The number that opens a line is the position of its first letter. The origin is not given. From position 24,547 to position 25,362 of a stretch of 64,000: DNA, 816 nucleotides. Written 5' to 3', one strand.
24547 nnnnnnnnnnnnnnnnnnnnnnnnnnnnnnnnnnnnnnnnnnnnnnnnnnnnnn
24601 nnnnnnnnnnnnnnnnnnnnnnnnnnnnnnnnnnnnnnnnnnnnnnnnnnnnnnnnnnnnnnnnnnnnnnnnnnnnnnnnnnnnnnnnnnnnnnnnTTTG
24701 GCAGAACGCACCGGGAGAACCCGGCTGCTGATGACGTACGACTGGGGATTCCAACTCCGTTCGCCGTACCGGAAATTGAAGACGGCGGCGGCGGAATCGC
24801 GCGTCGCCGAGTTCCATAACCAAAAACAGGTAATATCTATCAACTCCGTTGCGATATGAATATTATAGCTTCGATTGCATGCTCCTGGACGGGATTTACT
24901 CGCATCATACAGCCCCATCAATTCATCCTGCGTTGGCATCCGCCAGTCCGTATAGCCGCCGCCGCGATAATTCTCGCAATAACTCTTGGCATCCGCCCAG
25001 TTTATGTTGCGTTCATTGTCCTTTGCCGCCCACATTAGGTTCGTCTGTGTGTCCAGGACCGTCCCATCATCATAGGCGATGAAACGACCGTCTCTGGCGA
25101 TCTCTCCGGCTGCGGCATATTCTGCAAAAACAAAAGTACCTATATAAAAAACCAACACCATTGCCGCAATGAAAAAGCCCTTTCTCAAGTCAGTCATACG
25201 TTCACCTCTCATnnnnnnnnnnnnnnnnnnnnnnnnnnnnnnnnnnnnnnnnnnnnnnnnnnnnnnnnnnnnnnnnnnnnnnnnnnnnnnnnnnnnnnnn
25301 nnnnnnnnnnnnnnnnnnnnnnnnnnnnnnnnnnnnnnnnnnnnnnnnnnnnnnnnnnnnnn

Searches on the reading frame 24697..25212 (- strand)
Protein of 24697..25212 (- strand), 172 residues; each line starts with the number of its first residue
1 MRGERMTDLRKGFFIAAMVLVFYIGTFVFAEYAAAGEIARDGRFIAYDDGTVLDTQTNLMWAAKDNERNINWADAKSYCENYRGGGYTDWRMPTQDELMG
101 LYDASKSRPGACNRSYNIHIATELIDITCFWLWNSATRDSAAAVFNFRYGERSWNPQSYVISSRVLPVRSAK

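Call 30: search_protein_families(library=ncbifam, proteins=[window:24697-25212:-], max_evalue=0.01)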
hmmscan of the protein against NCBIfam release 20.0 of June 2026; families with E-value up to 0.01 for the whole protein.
window:24697-25212:- (172 aa): 2 families
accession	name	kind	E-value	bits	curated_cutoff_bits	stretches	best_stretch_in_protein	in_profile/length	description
NF052322.1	FimD_tip_adhes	equivalog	7.4e-05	21.6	170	1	69-107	581-616/664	fimbrial tip adhesin FimD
NF047850.1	Lsa25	exception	0.0046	16.8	260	0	77-106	120-149/207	surface adhesin Lsa25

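Call 31: search_protein_families(library=pfam, proteins=[window:24697-25212:-], max_evalue=0.01)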
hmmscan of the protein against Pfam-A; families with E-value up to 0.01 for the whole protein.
window:24697-25212:- (172 aa): 1 family
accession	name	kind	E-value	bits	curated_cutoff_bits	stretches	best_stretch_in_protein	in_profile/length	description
PF07603.17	Lcl_C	-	5.1e-19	69.1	34.9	1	50-168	1-116/117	Lcl C-terminal domain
